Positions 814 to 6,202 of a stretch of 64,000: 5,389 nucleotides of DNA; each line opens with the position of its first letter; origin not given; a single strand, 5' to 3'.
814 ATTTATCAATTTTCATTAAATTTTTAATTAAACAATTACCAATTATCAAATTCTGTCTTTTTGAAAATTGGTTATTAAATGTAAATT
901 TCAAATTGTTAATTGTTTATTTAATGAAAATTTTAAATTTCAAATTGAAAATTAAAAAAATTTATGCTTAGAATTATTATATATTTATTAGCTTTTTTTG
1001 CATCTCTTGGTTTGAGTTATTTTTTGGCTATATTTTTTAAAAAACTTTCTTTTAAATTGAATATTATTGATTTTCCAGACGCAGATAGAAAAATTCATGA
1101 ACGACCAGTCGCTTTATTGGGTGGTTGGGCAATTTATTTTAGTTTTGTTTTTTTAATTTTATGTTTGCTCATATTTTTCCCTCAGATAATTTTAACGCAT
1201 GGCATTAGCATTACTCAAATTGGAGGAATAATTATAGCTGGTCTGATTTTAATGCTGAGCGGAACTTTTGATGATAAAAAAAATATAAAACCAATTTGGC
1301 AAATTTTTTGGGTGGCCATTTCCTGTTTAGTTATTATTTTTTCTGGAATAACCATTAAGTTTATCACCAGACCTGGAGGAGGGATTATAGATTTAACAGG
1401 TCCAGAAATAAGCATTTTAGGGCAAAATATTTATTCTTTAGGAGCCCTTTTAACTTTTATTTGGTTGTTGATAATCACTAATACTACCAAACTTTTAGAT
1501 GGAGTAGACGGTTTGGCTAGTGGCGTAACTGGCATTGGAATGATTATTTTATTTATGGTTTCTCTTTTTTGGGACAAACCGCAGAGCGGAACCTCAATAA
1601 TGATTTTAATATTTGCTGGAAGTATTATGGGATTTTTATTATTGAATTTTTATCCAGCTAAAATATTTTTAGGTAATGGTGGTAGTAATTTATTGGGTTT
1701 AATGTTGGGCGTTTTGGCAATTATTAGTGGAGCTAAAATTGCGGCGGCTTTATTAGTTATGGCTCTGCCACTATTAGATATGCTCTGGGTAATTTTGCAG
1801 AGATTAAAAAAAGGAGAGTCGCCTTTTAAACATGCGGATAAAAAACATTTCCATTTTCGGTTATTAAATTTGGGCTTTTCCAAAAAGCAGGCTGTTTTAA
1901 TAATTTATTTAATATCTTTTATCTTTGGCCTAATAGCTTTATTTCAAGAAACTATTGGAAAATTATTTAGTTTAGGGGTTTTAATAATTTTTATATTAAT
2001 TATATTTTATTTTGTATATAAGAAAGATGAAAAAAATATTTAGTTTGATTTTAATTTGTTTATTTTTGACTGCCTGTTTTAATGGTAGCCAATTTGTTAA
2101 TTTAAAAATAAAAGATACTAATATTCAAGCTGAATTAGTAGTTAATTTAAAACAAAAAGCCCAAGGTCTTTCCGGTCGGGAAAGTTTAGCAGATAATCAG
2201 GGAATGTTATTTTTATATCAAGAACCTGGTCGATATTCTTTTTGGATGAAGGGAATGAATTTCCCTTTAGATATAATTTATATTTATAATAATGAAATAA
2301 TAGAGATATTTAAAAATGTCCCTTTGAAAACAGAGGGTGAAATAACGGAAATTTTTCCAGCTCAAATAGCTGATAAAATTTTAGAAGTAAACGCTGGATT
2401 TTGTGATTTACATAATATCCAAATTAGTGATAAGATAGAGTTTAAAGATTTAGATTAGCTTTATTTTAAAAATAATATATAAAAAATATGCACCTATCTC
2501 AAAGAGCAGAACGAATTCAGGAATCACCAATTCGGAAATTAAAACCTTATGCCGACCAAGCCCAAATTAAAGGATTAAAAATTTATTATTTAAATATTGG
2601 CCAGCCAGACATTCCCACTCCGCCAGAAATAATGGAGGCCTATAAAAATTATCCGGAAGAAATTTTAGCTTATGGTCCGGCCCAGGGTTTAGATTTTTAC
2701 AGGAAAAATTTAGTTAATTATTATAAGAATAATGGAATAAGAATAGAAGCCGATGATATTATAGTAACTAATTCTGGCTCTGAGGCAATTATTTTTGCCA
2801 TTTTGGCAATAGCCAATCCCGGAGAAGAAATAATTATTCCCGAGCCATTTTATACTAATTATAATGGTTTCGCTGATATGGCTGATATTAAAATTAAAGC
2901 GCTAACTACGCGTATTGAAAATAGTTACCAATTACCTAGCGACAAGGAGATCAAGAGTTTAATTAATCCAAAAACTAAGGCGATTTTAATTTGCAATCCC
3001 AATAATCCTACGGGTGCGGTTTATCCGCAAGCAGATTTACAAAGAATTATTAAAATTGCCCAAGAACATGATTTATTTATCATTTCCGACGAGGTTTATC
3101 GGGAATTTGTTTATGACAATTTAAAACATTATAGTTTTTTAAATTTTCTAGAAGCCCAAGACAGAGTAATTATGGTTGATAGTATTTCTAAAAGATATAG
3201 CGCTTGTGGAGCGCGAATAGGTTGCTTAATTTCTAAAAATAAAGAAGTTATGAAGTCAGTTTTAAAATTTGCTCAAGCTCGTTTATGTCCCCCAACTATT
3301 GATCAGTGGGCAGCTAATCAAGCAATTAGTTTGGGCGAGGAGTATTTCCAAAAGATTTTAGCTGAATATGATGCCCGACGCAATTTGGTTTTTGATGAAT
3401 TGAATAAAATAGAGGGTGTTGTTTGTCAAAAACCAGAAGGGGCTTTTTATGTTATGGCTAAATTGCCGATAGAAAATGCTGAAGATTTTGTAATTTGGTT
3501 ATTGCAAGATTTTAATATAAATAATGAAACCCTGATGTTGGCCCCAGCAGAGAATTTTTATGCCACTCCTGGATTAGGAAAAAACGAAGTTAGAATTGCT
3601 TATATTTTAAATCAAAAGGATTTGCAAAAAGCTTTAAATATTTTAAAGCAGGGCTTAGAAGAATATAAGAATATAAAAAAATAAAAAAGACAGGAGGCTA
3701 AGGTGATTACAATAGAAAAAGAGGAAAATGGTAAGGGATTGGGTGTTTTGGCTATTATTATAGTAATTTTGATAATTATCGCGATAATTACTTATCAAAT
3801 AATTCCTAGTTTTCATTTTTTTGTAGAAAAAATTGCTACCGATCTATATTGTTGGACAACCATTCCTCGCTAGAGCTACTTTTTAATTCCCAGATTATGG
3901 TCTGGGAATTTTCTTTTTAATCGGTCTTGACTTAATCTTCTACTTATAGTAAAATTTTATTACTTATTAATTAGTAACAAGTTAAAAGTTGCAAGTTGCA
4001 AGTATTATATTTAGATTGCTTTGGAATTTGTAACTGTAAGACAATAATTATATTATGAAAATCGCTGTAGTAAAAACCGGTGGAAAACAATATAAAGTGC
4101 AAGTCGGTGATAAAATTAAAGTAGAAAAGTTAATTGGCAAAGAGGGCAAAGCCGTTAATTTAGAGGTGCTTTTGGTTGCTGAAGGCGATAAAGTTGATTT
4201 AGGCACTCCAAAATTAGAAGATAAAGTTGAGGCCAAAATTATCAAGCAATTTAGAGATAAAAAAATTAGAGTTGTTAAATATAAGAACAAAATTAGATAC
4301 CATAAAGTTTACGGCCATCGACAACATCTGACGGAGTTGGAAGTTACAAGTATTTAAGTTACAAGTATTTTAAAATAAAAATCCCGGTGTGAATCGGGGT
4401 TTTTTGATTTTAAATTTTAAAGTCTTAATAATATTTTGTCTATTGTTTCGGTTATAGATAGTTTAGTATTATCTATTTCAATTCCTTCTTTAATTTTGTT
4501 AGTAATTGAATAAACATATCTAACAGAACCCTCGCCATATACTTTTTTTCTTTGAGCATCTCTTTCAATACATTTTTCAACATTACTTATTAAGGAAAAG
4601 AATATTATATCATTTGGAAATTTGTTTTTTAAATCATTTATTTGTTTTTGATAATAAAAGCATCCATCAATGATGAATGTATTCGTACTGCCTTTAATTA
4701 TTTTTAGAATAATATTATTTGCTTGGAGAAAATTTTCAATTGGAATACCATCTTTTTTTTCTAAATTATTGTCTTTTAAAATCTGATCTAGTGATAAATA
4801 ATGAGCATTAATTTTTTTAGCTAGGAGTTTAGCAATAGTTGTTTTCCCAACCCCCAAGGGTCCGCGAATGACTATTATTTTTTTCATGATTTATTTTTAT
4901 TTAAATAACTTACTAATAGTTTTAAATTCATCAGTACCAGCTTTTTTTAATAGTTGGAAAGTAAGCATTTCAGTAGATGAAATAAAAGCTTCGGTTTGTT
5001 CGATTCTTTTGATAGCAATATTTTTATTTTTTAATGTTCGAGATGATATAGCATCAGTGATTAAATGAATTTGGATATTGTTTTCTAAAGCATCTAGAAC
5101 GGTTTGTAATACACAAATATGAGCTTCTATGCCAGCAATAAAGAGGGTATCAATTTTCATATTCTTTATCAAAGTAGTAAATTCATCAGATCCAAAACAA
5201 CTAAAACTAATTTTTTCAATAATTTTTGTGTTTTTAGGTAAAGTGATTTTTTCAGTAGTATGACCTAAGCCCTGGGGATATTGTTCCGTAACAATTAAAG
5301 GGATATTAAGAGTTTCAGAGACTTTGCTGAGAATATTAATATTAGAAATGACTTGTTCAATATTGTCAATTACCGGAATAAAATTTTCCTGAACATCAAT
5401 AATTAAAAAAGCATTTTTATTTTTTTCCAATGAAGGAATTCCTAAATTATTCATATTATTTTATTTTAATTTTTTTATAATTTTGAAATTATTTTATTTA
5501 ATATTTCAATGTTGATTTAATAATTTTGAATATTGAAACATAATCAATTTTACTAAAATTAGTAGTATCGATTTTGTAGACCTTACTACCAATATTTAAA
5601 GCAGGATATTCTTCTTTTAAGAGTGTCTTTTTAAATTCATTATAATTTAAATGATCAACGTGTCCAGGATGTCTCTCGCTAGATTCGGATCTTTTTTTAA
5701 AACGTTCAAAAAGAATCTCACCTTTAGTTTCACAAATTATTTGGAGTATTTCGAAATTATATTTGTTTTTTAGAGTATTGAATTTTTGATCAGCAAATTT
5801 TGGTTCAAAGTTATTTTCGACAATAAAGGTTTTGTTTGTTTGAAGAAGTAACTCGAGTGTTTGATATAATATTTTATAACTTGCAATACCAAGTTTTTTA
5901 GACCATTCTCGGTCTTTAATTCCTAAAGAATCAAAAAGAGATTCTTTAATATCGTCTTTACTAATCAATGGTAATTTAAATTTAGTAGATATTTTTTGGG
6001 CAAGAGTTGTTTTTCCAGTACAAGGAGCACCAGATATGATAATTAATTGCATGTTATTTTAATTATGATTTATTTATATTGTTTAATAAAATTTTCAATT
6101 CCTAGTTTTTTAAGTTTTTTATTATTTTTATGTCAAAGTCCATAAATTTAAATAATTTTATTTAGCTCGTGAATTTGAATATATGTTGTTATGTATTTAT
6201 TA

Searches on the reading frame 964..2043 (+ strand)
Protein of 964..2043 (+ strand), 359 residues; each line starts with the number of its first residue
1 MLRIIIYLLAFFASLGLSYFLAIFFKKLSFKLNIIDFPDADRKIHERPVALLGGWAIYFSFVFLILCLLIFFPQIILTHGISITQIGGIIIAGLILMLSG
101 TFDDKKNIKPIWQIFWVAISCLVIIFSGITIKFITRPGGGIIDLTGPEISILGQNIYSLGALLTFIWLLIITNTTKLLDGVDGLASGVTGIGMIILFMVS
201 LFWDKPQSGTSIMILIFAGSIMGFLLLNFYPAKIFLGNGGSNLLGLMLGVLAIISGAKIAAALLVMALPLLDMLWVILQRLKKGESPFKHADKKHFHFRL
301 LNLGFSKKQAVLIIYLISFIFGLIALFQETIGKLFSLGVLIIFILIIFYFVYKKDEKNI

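Call 34: search_protein_families(library=pfam, proteins=[window:964-2043:+], max_evalue=0.001)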
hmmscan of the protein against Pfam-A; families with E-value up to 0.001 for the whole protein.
window:964-2043:+ (359 aa): 1 family
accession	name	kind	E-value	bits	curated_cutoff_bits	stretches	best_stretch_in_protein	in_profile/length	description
PF00953.26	Glycos_transf_4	-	1.4e-26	93.9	27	1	88-255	3-159/160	Glycosyl transferase family 4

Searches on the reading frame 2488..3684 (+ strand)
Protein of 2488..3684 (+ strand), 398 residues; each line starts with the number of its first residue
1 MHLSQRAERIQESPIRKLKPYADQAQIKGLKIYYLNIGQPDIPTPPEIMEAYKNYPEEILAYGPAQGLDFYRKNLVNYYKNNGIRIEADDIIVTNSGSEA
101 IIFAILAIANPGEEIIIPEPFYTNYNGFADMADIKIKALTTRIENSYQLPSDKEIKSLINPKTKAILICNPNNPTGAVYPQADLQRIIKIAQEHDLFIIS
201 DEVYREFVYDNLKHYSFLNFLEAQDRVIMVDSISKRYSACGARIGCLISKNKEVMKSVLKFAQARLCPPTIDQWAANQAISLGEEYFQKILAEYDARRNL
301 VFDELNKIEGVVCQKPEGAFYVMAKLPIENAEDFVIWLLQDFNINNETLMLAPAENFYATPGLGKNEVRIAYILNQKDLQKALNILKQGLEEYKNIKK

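Call 34: search_protein_families(library=pfam, proteins=[window:2488-3684:+], max_evalue=0.001)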
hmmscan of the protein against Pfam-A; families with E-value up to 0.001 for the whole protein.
window:2488-3684:+ (398 aa): 6 families
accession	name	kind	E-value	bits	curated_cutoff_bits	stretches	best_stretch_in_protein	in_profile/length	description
PF00155.27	Aminotran_1_2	-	1e-55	189.8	19.7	1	35-384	6-359/361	Aminotransferase class I and II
PF01053.26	Cys_Met_Meta_PP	-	5.3e-10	38.8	27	1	88-204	67-176/381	Cys/Met metabolism PLP-dependent enzyme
PF01041.23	DegT_DnrJ_EryC1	-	3e-08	33.7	19.8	1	89-201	40-145/360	DegT/DnrJ/EryC1/StrS aminotransferase family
PF00266.25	Aminotran_5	-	5.6e-06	26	21.5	1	87-201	59-175/371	Aminotransferase class-V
PF01212.27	Beta_elim_lyase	-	0.00034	20.5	27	1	87-201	46-168/288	Beta-eliminating lyase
PF04864.19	Alliinase_C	-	0.00089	18.7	22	0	103-263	84-222/363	Allinase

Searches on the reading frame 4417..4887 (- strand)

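Call 34: search_protein_families(library=pfam, proteins=[window:4417-4887:-], max_evalue=0.001)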
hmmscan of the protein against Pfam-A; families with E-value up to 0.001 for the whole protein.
window:4417-4887:- (156 aa): 10 families
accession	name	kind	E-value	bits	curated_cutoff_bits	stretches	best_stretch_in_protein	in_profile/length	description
PF13238.12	AAA_18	-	2.6e-08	34.8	29.4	1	5-115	1-113/128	AAA domain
PF13173.12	AAA_14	-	2.1e-07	31.4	27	1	2-87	2-82/129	AAA domain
PF13671.12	AAA_33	-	1.2e-05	26.1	27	1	5-115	2-120/143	AAA domain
PF02224.24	Cytidylate_kin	-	1.2e-05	25.6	26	1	5-43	1-39/211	Cytidylate kinase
PF01712.25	dNK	-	6.2e-05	23.3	27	0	5-42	1-36/203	Deoxynucleoside kinase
PF13207.12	AAA_17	-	6.8e-05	23.6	27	1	9-113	2-122/136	AAA domain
PF00004.35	AAA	-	8.7e-05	23.4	21.2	1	6-34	2-30/131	ATPase family associated with various cellular activities (AAA)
PF20720.3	nSTAND3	-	0.00011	22.3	27.2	1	2-29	17-44/155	Novel STAND NTPase 3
PF01202.28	SKI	-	0.00018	22.1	22.1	1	12-40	2-30/159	Shikimate kinase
PF05729.18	NACHT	-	0.00099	19.4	26.7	0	4-33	2-31/167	NACHT domain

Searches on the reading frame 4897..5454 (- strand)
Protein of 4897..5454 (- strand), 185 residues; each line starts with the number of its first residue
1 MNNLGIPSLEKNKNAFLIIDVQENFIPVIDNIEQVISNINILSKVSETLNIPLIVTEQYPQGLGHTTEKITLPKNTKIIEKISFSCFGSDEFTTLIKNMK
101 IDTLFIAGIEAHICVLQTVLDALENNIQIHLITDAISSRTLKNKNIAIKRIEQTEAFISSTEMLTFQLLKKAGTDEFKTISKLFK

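Call 34: search_protein_families(library=pfam, proteins=[window:4897-5454:-], max_evalue=0.001)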
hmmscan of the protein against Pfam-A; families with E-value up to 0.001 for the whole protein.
window:4897-5454:- (185 aa): 1 family
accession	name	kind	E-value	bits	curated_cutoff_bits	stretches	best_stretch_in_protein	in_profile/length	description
PF00857.26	Isochorismatase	-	3.6e-30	105.8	27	1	15-162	2-174/175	Isochorismatase domain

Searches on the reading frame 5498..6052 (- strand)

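Call 34: search_protein_families(library=pfam, proteins=[window:5498-6052:-], max_evalue=0.001)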
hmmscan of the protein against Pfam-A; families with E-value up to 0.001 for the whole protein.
window:5498-6052:- (184 aa): 7 families
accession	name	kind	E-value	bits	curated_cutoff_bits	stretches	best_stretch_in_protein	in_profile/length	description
PF13671.12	AAA_33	-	6e-14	53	27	1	3-141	1-137/143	AAA domain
PF13238.12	AAA_18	-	1.6e-07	32.2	29.4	1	4-127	1-117/128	AAA domain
PF08433.16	KTI12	-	6.6e-06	26.3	22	1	1-124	1-122/271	Chromatin associated protein KTI12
PF13521.12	AAA_28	-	1.9e-05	25.4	27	1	4-40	2-36/164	AAA domain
PF13207.12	AAA_17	-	3.5e-05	24.5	27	1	8-132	2-132/136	AAA domain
PF06414.18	Zeta_toxin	-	0.00012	22.1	22.3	1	3-111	18-135/199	Zeta toxin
PF13189.12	Cytidylate_kin2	-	0.00084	20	28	0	4-54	2-50/176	Cytidylate kinase-like family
